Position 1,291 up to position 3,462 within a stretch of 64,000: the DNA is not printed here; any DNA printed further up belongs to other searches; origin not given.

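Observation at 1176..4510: Sensory [FeFe]-hydrogenase-like protein that has lost the H-cluster cysteines, coupled to a PP2C phosphatase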

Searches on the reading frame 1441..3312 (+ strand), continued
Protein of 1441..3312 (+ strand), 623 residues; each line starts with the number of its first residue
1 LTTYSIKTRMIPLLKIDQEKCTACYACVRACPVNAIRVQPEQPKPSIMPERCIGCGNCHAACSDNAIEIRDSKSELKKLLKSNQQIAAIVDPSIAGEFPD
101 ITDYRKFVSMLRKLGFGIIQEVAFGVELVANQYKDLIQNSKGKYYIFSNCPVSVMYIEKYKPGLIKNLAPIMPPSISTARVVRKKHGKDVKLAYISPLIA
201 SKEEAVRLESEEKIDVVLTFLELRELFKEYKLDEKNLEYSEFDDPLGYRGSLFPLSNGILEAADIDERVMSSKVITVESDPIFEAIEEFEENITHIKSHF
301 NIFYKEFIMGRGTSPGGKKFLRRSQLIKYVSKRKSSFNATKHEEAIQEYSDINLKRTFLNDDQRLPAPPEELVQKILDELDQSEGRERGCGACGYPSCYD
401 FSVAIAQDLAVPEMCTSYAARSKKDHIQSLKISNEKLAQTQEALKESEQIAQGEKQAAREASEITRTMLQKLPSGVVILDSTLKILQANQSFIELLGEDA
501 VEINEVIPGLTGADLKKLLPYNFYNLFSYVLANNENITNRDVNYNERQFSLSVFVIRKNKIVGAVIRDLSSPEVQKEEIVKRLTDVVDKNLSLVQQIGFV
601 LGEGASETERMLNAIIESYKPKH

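Call 9: find_homologous_proteins(query=window:1468-3312:+, max_evalue=1e-10)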
Query window:1468-3312:+ (614 aa): 2425 proteins with E <= 1e-10 among 8000 candidates; the best 120 are listed.
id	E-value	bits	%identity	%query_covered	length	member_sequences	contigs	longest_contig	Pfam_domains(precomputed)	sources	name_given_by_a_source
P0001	0.0e+0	1358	100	100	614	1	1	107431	PF14697.12,PF13188.14,PF02906.20,PF12797.13,PF04060.19,PF12837.13,PF00037.33,PF12838.13,PF13237.12,PF13187.12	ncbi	-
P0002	0.0e+0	1237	91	100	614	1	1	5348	PF14697.12,PF13188.14,PF02906.20,PF12797.13,PF04060.19,PF12837.13,PF00037.33,PF12838.13,PF13237.12,PF13187.12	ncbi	-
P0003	0.0e+0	1153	84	100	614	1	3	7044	PF14697.12,PF13188.14,PF02906.20,PF12797.13,PF04060.19,PF12837.13,PF00037.33,PF12838.13,PF13237.12,PF13187.12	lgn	-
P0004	0.0e+0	1148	84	100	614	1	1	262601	PF14697.12,PF13188.14,PF02906.20,PF12797.13,PF04060.19,PF12837.13,PF00037.33,PF12838.13,PF13237.12,PF13187.12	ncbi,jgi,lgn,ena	-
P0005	0.0e+0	1146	81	100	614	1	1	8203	PF14697.12,PF13188.14,PF02906.20,PF12797.13,PF04060.19,PF12837.13,PF00037.33,PF12838.13,PF13237.12,PF13187.12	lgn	-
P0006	0.0e+0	1133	83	100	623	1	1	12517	PF14697.12,PF13188.14,PF02906.20,PF12797.13,PF04060.19,PF12837.13,PF00037.33,PF12838.13,PF13237.12,PF13187.12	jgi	jgi:iron only hydrogenase large subunit-like protein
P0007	0.0e+0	1127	82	99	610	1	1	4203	PF14697.12,PF13188.14,PF02906.20,PF12797.13,PF04060.19,PF12837.13,PF00037.33,PF12838.13,PF13237.12,PF13187.12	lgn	-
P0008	0.0e+0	1119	81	100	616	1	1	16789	PF14697.12,PF13188.14,PF02906.20,PF12797.13,PF04060.19,PF12837.13,PF00037.33,PF12838.13,PF13237.12,PF13187.12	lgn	-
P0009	0.0e+0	1065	77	100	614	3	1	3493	PF14697.12,PF13188.14,PF12837.13,PF13484.12,PF12838.13,PF02906.20,PF12797.13,PF04060.19,PF00037.33,PF13237.12,PF13183.12,PF13187.12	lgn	-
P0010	0.0e+0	1064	76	100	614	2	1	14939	PF14697.12,PF02906.20,PF12797.13,PF04060.19,PF12837.13,PF00037.33,PF12838.13,PF13237.12,PF13187.12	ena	-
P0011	0.0e+0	1063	77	100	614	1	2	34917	PF14697.12,PF02906.20,PF12797.13,PF04060.19,PF12837.13,PF00037.33,PF13484.12,PF12838.13,PF13237.12,PF13187.12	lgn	-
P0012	0.0e+0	1058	75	100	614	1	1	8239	PF14697.12,PF13188.14,PF02906.20,PF12797.13,PF04060.19,PF12837.13,PF00037.33,PF12838.13,PF13237.12,PF13187.12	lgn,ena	-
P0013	0.0e+0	1052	75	100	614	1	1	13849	PF14697.12,PF02906.20,PF12797.13,PF04060.19,PF12837.13,PF00037.33,PF13484.12,PF12838.13,PF13237.12,PF13187.12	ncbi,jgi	jgi:iron only hydrogenase large subunit-like protein/PAS domain-containing protein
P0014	0.0e+0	1050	76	100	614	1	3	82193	PF14697.12,PF13188.14,PF02906.20,PF12797.13,PF04060.19,PF12837.13,PF00037.33,PF12838.13,PF13237.12,PF13187.12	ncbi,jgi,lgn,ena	-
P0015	0.0e+0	1050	75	100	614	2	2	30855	PF14697.12,PF02906.20,PF12797.13,PF04060.19,PF12837.13,PF00037.33,PF13484.12,PF12838.13,PF13237.12,PF13183.12,PF13187.12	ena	-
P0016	0.0e+0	1047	75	100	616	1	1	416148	PF14697.12,PF02906.20,PF12797.13,PF04060.19,PF12837.13,PF00037.33,PF12838.13,PF13237.12,PF13183.12,PF13187.12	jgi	jgi:Na+-translocating ferredoxin:NAD+ oxidoreductase RNF subunit RnfB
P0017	0.0e+0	1045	75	100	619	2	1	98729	PF14697.12,PF13188.14,PF02906.20,PF12797.13,PF04060.19,PF12837.13,PF00037.33,PF12838.13,PF13237.12,PF13187.12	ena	-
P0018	0.0e+0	1044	75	100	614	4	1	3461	PF14697.12,PF02906.20,PF12797.13,PF04060.19,PF12837.13,PF00037.33,PF12838.13,PF13237.12,PF13187.12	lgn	-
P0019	0.0e+0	1043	74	100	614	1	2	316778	PF14697.12,PF02906.20,PF12797.13,PF04060.19,PF12837.13,PF00037.33,PF12838.13,PF13237.12,PF13187.12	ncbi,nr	ncbi:MAG: [Fe-Fe] hydrogenase large subunit C-terminal domain-containing protein [Bacteroidales bact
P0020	0.0e+0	1041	74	100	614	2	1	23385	PF14697.12,PF02906.20,PF12797.13,PF04060.19,PF12837.13,PF00037.33,PF12838.13,PF13237.12,PF13187.12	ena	-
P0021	0.0e+0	1038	74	100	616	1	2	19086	PF14697.12,PF13188.14,PF02906.20,PF12797.13,PF04060.19,PF12837.13,PF00037.33,PF12838.13,PF13237.12,PF13187.12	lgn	-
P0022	0.0e+0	1037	75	100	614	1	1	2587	PF14697.12,PF13188.14,PF02906.20,PF12797.13,PF04060.19,PF12837.13,PF00037.33,PF12838.13,PF13237.12,PF13183.12,PF13187.12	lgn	-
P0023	0.0e+0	1036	74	100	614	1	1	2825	PF14697.12,PF02906.20,PF12797.13,PF04060.19,PF12837.13,PF00037.33,PF12838.13,PF13237.12,PF13187.12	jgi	jgi:ferredoxin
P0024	0.0e+0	1036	74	100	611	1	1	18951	PF14697.12,PF13188.14,PF02906.20,PF12797.13,PF04060.19,PF12837.13,PF00037.33,PF12838.13,PF13237.12,PF13183.12,PF13187.12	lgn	-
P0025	0.0e+0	1034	75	100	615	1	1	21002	PF14697.12,PF13188.14,PF02906.20,PF12797.13,PF04060.19,PF12837.13,PF00037.33,PF12838.13,PF13237.12,PF13187.12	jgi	-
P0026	0.0e+0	1032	75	100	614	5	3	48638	PF14697.12,PF02906.20,PF12797.13,PF04060.19,PF12837.13,PF00037.33,PF12838.13,PF13237.12,PF13187.12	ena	-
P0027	0.0e+0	1031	74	100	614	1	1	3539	PF14697.12,PF13188.14,PF02906.20,PF12797.13,PF04060.19,PF12837.13,PF00037.33,PF12838.13,PF13237.12,PF13183.12,PF13187.12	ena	-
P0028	0.0e+0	1030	74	100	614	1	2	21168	PF14697.12,PF13188.14,PF02906.20,PF12797.13,PF04060.19,PF12837.13,PF00037.33,PF12838.13,PF13237.12,PF13183.12,PF13187.12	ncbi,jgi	-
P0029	0.0e+0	1028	74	100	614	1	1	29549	PF14697.12,PF13188.14,PF02906.20,PF12797.13,PF04060.19,PF12837.13,PF00037.33,PF12838.13,PF25160.2,PF13237.12,PF13187.12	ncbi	-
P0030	0.0e+0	1028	74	100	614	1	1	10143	PF14697.12,PF13188.14,PF02906.20,PF12797.13,PF04060.19,PF12837.13,PF00037.33,PF12838.13,PF13237.12,PF13187.12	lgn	-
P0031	0.0e+0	1025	74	100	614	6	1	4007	PF14697.12,PF02906.20,PF12797.13,PF04060.19,PF12837.13,PF00037.33,PF13484.12,PF12838.13,PF13237.12,PF13187.12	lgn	-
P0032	0.0e+0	1024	75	100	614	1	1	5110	PF14697.12,PF02906.20,PF12797.13,PF04060.19,PF12837.13,PF00037.33,PF13484.12,PF12838.13,PF13237.12,PF13187.12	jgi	jgi:Na+-translocating ferredoxin:NAD+ oxidoreductase RNF subunit RnfB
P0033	0.0e+0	1023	74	100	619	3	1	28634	PF14697.12,PF02906.20,PF12797.13,PF04060.19,PF12837.13,PF00037.33,PF12838.13,PF13237.12,PF13187.12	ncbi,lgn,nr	ncbi:MAG: 4Fe-4S binding protein [Bacteroidales bacterium]|nr:4Fe-4S binding protein [Bacteroidales 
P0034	0.0e+0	1019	74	100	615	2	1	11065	PF14697.12,PF13188.14,PF02906.20,PF12797.13,PF04060.19,PF12837.13,PF00037.33,PF12838.13,PF13237.12,PF13187.12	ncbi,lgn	ncbi:MAG: [Fe-Fe] hydrogenase large subunit C-terminal domain-containing protein [Bacteroidales bact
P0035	0.0e+0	1018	74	100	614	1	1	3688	PF14697.12,PF13188.14,PF02906.20,PF12797.13,PF04060.19,PF12837.13,PF00037.33,PF13484.12,PF12838.13,PF13237.12,PF13187.12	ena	-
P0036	0.0e+0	1015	71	99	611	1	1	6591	PF14697.12,PF02906.20,PF12797.13,PF04060.19,PF12837.13,PF00037.33,PF12838.13,PF13237.12,PF13183.12,PF13187.12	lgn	-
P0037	0.0e+0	1013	73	100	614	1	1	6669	PF14697.12,PF13188.14,PF02906.20,PF12797.13,PF04060.19,PF12837.13,PF00037.33,PF12838.13,PF13237.12,PF13187.12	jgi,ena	-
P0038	0.0e+0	1010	73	100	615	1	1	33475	PF14697.12,PF13188.14,PF02906.20,PF12797.13,PF04060.19,PF00037.33,PF12838.13,PF13237.12,PF13187.12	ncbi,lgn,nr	ncbi:MAG: 4Fe-4S binding protein [Bacteroidales bacterium]|nr:4Fe-4S binding protein [Bacteroidales 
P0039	9.4e-293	990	71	100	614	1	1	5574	PF14697.12,PF13188.14,PF02906.20,PF04060.19,PF12837.13,PF00037.33,PF12838.13,PF13237.12,PF13187.12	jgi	-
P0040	1.2e-292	990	71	100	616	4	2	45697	PF14697.12,PF13188.14,PF02906.20,PF12797.13,PF04060.19,PF12837.13,PF00037.33,PF12838.13,PF13237.12,PF13187.12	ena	-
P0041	4.4e-292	988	74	95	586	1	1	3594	PF02906.20,PF04060.19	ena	-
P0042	1.5e-291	986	70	100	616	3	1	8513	PF14697.12,PF13188.14,PF02906.20,PF12797.13,PF04060.19,PF12837.13,PF00037.33,PF12838.13,PF13237.12,PF13187.12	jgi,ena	-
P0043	3.2e-289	978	70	100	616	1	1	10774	PF14697.12,PF13188.14,PF02906.20,PF12797.13,PF04060.19,PF12837.13,PF00037.33,PF12838.13,PF13237.12,PF13187.12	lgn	-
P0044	6.2e-273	925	71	93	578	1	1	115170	PF14697.12,PF13188.14,PF12837.13,PF13484.12,PF12838.13,PF02906.20,PF12797.13,PF04060.19,PF00037.33,PF25160.2,PF13237.12,PF13187.12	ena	-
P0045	1.8e-272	923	66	100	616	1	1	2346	PF14697.12,PF02906.20,PF12797.13,PF04060.19,PF12837.13,PF00037.33,PF12838.13,PF13237.12,PF13187.12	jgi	-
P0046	2.6e-272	923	66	100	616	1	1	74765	PF14697.12,PF02906.20,PF12797.13,PF04060.19,PF12837.13,PF00037.33,PF12838.13,PF13237.12,PF13187.12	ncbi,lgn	ncbi:MAG: [Fe-Fe] hydrogenase large subunit C-terminal domain-containing protein [Bacteroidota bacte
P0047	7.5e-272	921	66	100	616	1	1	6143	PF14697.12,PF02906.20,PF12797.13,PF04060.19,PF12837.13,PF00037.33,PF12838.13,PF13237.12,PF13187.12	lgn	-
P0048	7.8e-271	918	73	88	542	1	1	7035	PF14697.12,PF13188.14,PF02906.20,PF12797.13,PF04060.19,PF12837.13,PF00037.33,PF12838.13,PF13237.12,PF13187.12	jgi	jgi:iron only hydrogenase large subunit-like protein/PAS domain-containing protein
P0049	1.1e-269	914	65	100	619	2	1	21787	PF14697.12,PF02906.20,PF12797.13,PF04060.19,PF12837.13,PF00037.33,PF12838.13,PF13237.12,PF13187.12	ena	-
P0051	2.3e-268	910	65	100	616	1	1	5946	PF14697.12,PF13188.14,PF02906.20,PF12797.13,PF04060.19,PF12837.13,PF00037.33,PF12838.13,PF13237.12,PF13187.12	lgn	-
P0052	6.7e-268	908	65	100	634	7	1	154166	PF14697.12,PF13188.14,PF02906.20,PF12797.13,PF04060.19,PF12837.13,PF00037.33,PF12838.13,PF13237.12,PF13187.12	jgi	-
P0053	1.0e-267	907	65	100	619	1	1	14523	PF14697.12,PF02906.20,PF12797.13,PF04060.19,PF12837.13,PF00037.33,PF12838.13,PF13237.12,PF13187.12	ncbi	-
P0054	2.8e-267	906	65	100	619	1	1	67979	PF14697.12,PF02906.20,PF12797.13,PF04060.19,PF12837.13,PF00037.33,PF12838.13,PF13237.12,PF13187.12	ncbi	ncbi:MAG: [Fe-Fe] hydrogenase large subunit C-terminal domain-containing protein [Bacteroidota bacte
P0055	9.4e-267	904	66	100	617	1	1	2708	PF14697.12,PF02906.20,PF12797.13,PF04060.19,PF12837.13,PF00037.33,PF12838.13,PF13237.12,PF13187.12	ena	-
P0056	9.8e-267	904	65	100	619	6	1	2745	PF14697.12,PF02906.20,PF12797.13,PF04060.19,PF12837.13,PF00037.33,PF12838.13,PF13237.12,PF13187.12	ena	-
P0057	1.4e-266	904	66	100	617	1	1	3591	PF14697.12,PF02906.20,PF12797.13,PF04060.19,PF12837.13,PF00037.33,PF12838.13,PF13237.12,PF13187.12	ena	-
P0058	1.5e-266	904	66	100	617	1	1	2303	PF14697.12,PF02906.20,PF12797.13,PF04060.19,PF12837.13,PF00037.33,PF12838.13,PF13237.12,PF13187.12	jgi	-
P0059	2.3e-266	903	64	100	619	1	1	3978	PF14697.12,PF02906.20,PF12797.13,PF04060.19,PF12837.13,PF00037.33,PF12838.13,PF13237.12,PF13187.12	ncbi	-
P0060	3.7e-266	902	65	100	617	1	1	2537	PF14697.12,PF02906.20,PF12797.13,PF04060.19,PF12837.13,PF00037.33,PF12838.13,PF13237.12,PF13187.12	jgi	-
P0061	5.7e-266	902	64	100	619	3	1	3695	PF14697.12,PF02906.20,PF12797.13,PF04060.19,PF12837.13,PF00037.33,PF12838.13,PF13237.12,PF13187.12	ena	-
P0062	7.8e-266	901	64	100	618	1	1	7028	PF14697.12,PF02906.20,PF12797.13,PF04060.19,PF12837.13,PF00037.33,PF12838.13,PF13237.12,PF13187.12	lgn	-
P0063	7.8e-266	901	66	99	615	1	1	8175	PF14697.12,PF02906.20,PF12797.13,PF04060.19,PF12837.13,PF00037.33,PF13484.12,PF12838.13,PF13237.12,PF13187.12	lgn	-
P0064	1.1e-265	901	64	100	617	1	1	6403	PF02906.20,PF12797.13,PF04060.19,PF12837.13,PF00037.33,PF12838.13,PF13237.12,PF13187.12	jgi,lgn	-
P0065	1.3e-265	900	66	100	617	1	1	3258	PF14697.12,PF02906.20,PF12797.13,PF04060.19,PF12837.13,PF00037.33,PF12838.13,PF13237.12,PF13187.12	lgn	-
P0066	1.8e-265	900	64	100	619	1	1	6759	PF14697.12,PF02906.20,PF12797.13,PF04060.19,PF12837.13,PF00037.33,PF12838.13,PF13237.12,PF13187.12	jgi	jgi:Na+-translocating ferredoxin:NAD+ oxidoreductase RNF subunit RnfB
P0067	2.7e-265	899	65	99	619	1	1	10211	PF14697.12,PF02906.20,PF12797.13,PF04060.19,PF12837.13,PF00037.33,PF12838.13,PF13237.12,PF13183.12,PF13187.12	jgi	-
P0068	3.1e-265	899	64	100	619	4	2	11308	PF14697.12,PF02906.20,PF12797.13,PF04060.19,PF12837.13,PF00037.33,PF12838.13,PF13237.12,PF13187.12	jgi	-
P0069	3.7e-265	899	65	100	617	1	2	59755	PF14697.12,PF02906.20,PF12797.13,PF04060.19,PF12837.13,PF00037.33,PF12838.13,PF13237.12,PF13187.12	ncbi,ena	-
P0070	4.3e-265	899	64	100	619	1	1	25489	PF14697.12,PF02906.20,PF12797.13,PF04060.19,PF12837.13,PF00037.33,PF12838.13,PF13237.12,PF13187.12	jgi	-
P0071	5.8e-265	898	66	100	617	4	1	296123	PF14697.12,PF02906.20,PF12797.13,PF04060.19,PF12837.13,PF00037.33,PF12838.13,PF25160.2,PF13237.12,PF13187.12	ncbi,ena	-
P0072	6.3e-265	898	64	100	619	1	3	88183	PF14697.12,PF02906.20,PF12797.13,PF04060.19,PF12837.13,PF00037.33,PF12838.13,PF13237.12,PF13187.12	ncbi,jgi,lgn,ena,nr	ncbi:MAG TPA: 4Fe-4S dicluster domain-containing protein [Bacteroides sp.]|nr:4Fe-4S dicluster domai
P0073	7.0e-265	898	65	100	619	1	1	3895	PF14697.12,PF02906.20,PF12797.13,PF04060.19,PF12837.13,PF00037.33,PF12838.13,PF13237.12,PF13187.12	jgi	jgi:Na+-translocating ferredoxin:NAD+ oxidoreductase RNF subunit RnfB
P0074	1.6e-264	897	65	99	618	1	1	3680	PF14697.12,PF02906.20,PF12797.13,PF04060.19,PF12837.13,PF00037.33,PF12838.13,PF13237.12,PF13187.12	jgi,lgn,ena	-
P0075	2.3e-264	896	65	99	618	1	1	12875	PF14697.12,PF02906.20,PF12797.13,PF04060.19,PF12837.13,PF00037.33,PF12838.13,PF13237.12,PF13187.12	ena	-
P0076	2.9e-264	896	64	100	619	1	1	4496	PF14697.12,PF02906.20,PF12797.13,PF04060.19,PF12837.13,PF00037.33,PF12838.13,PF13237.12,PF13187.12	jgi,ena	-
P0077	3.0e-264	896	65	100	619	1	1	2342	PF14697.12,PF02906.20,PF12797.13,PF04060.19,PF12837.13,PF00037.33,PF12838.13,PF13237.12,PF13187.12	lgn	-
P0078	3.6e-264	896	65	99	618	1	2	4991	PF14697.12,PF02906.20,PF12797.13,PF04060.19,PF12837.13,PF00037.33,PF12838.13,PF13237.12,PF13187.12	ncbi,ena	-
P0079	4.0e-264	896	65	100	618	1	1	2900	PF14697.12,PF02906.20,PF12797.13,PF04060.19,PF12837.13,PF00037.33,PF12838.13,PF13237.12,PF13187.12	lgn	-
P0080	4.7e-264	895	66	100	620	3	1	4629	PF14697.12,PF02906.20,PF12797.13,PF04060.19,PF12837.13,PF00037.33,PF12838.13,PF13237.12,PF13187.12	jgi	-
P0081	1.1e-263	894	65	100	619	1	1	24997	PF14697.12,PF02906.20,PF12797.13,PF04060.19,PF12837.13,PF00037.33,PF12838.13,PF13237.12,PF13187.12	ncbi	ncbi:MAG: [Fe-Fe] hydrogenase large subunit C-terminal domain-containing protein [Bacteroidota bacte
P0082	1.3e-263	894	65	100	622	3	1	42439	PF14697.12,PF02906.20,PF12797.13,PF04060.19,PF12837.13,PF00037.33,PF12838.13,PF13237.12,PF13187.12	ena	-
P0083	1.6e-263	894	65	100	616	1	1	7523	PF14697.12,PF02906.20,PF12797.13,PF04060.19,PF12837.13,PF00037.33,PF13484.12,PF12838.13,PF13237.12,PF13187.12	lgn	-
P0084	1.9e-263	893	65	100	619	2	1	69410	PF14697.12,PF02906.20,PF12797.13,PF04060.19,PF12837.13,PF00037.33,PF12838.13,PF13237.12,PF13187.12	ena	-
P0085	1.9e-263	893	65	100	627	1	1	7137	PF14697.12,PF02906.20,PF12797.13,PF04060.19,PF12837.13,PF00037.33,PF12838.13,PF13237.12,PF13187.12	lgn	-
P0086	2.7e-263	893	64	100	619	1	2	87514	PF14697.12,PF02906.20,PF12797.13,PF04060.19,PF12837.13,PF00037.33,PF12838.13,PF13237.12,PF13187.12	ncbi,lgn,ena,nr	ncbi:MAG: 4Fe-4S binding protein [Bacteroidales bacterium]|nr:4Fe-4S binding protein [Bacteroidales 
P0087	2.9e-263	893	64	100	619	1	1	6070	PF14697.12,PF02906.20,PF12797.13,PF04060.19,PF12837.13,PF00037.33,PF12838.13,PF13237.12,PF13187.12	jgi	-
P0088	2.9e-263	893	65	100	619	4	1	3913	PF14697.12,PF02906.20,PF12797.13,PF04060.19,PF12837.13,PF00037.33,PF12838.13,PF13237.12,PF13183.12,PF13187.12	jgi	jgi:Na+-translocating ferredoxin:NAD+ oxidoreductase RNF subunit RnfB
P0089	3.1e-263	893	63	99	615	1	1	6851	PF14697.12,PF02906.20,PF12797.13,PF04060.19,PF12837.13,PF00037.33,PF12838.13,PF13237.12,PF13187.12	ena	-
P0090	3.2e-263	893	65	100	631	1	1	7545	PF14697.12,PF02906.20,PF12797.13,PF04060.19,PF12837.13,PF00037.33,PF12838.13,PF13237.12,PF13187.12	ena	-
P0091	3.2e-263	893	64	100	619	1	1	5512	PF14697.12,PF02906.20,PF12797.13,PF04060.19,PF12837.13,PF00037.33,PF12838.13,PF13237.12,PF13183.12,PF13187.12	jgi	jgi:Na+-translocating ferredoxin:NAD+ oxidoreductase RNF subunit RnfB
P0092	4.1e-263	892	65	99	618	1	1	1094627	PF14697.12,PF02906.20,PF12797.13,PF04060.19,PF12837.13,PF00037.33,PF12838.13,PF13237.12,PF13187.12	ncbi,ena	-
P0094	1.0e-262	891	64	100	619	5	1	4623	PF14697.12,PF02906.20,PF12797.13,PF04060.19,PF12837.13,PF00037.33,PF12838.13,PF13237.12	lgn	-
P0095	1.0e-262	891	65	99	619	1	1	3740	PF14697.12,PF02906.20,PF12797.13,PF04060.19,PF12837.13,PF00037.33,PF12838.13,PF13237.12,PF13183.12,PF13187.12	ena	-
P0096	1.1e-262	891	65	100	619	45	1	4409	PF14697.12,PF02906.20,PF12797.13,PF04060.19,PF12837.13,PF00037.33,PF12838.13,PF13237.12,PF13187.12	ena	-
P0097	1.7e-262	890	64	100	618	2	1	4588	PF14697.12,PF02906.20,PF12797.13,PF04060.19,PF12837.13,PF00037.33,PF12838.13,PF13237.12,PF13187.12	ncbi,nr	ncbi:MAG: 4Fe-4S binding protein [Bacteroidales bacterium]|nr:4Fe-4S binding protein [Bacteroidales 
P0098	1.8e-262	890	65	99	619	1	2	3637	PF14697.12,PF02906.20,PF12797.13,PF04060.19,PF12837.13,PF00037.33,PF12838.13,PF13237.12,PF13183.12,PF13187.12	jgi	-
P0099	2.2e-262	890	65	99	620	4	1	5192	PF14697.12,PF02906.20,PF12797.13,PF04060.19,PF12837.13,PF00037.33,PF12838.13,PF13237.12,PF13187.12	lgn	-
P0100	3.1e-262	889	64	100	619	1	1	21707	PF14697.12,PF02906.20,PF12797.13,PF04060.19,PF12837.13,PF00037.33,PF12838.13,PF13237.12,PF13183.12,PF13187.12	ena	-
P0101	3.2e-262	889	63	99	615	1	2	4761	PF14697.12,PF02906.20,PF12797.13,PF04060.19,PF12837.13,PF00037.33,PF12838.13,PF13237.12,PF13187.12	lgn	-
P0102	3.7e-262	889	65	100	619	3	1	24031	PF14697.12,PF02906.20,PF12797.13,PF04060.19,PF12837.13,PF00037.33,PF12838.13,PF13237.12,PF13187.12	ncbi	-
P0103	4.0e-262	889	65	99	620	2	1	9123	PF14697.12,PF02906.20,PF12797.13,PF04060.19,PF12837.13,PF00037.33,PF12838.13,PF25160.2,PF13237.12,PF13187.12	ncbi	-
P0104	7.8e-262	888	65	99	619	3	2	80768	PF14697.12,PF02906.20,PF12797.13,PF04060.19,PF12837.13,PF00037.33,PF12838.13,PF13237.12,PF13183.12,PF13187.12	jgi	-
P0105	8.1e-262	888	64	100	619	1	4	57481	PF14697.12,PF02906.20,PF12797.13,PF04060.19,PF12837.13,PF00037.33,PF12838.13,PF13237.12,PF13183.12,PF13187.12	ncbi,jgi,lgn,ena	-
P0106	9.6e-262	888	65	100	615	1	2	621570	PF14697.12,PF02906.20,PF12797.13,PF04060.19,PF12837.13,PF00037.33,PF12838.13,PF13237.12,PF13187.12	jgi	-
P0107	1.3e-261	887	64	100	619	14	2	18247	PF14697.12,PF02906.20,PF12797.13,PF04060.19,PF12837.13,PF00037.33,PF12838.13,PF13237.12,PF13187.12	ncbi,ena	-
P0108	1.8e-261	887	65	100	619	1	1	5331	PF14697.12,PF02906.20,PF12797.13,PF04060.19,PF12837.13,PF00037.33,PF12838.13,PF13237.12,PF13187.12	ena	-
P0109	2.5e-261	886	65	100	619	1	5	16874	PF14697.12,PF02906.20,PF12797.13,PF04060.19,PF12837.13,PF00037.33,PF12838.13,PF13237.12,PF13187.12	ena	-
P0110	3.1e-261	886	65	100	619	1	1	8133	PF14697.12,PF02906.20,PF12797.13,PF04060.19,PF12837.13,PF00037.33,PF12838.13,PF13237.12,PF13187.12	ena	-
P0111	4.2e-261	886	64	100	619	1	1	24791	PF14697.12,PF02906.20,PF12797.13,PF04060.19,PF12837.13,PF00037.33,PF12838.13,PF13237.12,PF13183.12,PF13187.12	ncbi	-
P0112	8.5e-261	885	65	100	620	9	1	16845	PF14697.12,PF02906.20,PF12797.13,PF04060.19,PF12837.13,PF00037.33,PF12838.13,PF13237.12,PF13187.12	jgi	jgi:Na+-translocating ferredoxin:NAD+ oxidoreductase RNF subunit RnfB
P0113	8.5e-261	885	63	100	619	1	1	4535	PF14697.12,PF02906.20,PF12797.13,PF04060.19,PF12837.13,PF00037.33,PF12838.13,PF13237.12,PF13187.12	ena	-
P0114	1.3e-260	884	64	100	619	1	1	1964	PF14697.12,PF02906.20,PF12797.13,PF04060.19,PF12837.13,PF00037.33,PF12838.13,PF13237.12,PF13187.12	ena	-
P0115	1.4e-260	884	63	100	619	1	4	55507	PF14697.12,PF02906.20,PF12797.13,PF04060.19,PF12837.13,PF00037.33,PF12838.13,PF13237.12,PF13187.12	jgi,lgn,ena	-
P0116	1.5e-260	884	64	100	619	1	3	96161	PF14697.12,PF02906.20,PF12797.13,PF04060.19,PF12837.13,PF00037.33,PF12838.13,PF13237.12,PF13187.12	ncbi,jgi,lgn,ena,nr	ncbi:MAG: histidine kinase [Bacteroidetes bacterium]|nr:MAG: histidine kinase [Bacteroidota bacteriu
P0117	1.5e-260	884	64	100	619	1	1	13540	PF14697.12,PF02906.20,PF12797.13,PF04060.19,PF12837.13,PF00037.33,PF12838.13,PF25160.2,PF13237.12,PF13187.12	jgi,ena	-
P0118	1.6e-260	884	64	100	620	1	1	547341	PF14697.12,PF02906.20,PF12797.13,PF04060.19,PF12837.13,PF00037.33,PF12838.13,PF13237.12,PF13187.12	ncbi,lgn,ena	-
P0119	1.6e-260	884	65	100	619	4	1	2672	PF14697.12,PF02906.20,PF12797.13,PF04060.19,PF12837.13,PF00037.33,PF12838.13,PF13237.12,PF13187.12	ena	-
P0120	2.7e-260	883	64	100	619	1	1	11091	PF14697.12,PF02906.20,PF12797.13,PF04060.19,PF12837.13,PF00037.33,PF12838.13,PF13237.12,PF13187.12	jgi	jgi:Na+-translocating ferredoxin:NAD+ oxidoreductase RNF subunit RnfB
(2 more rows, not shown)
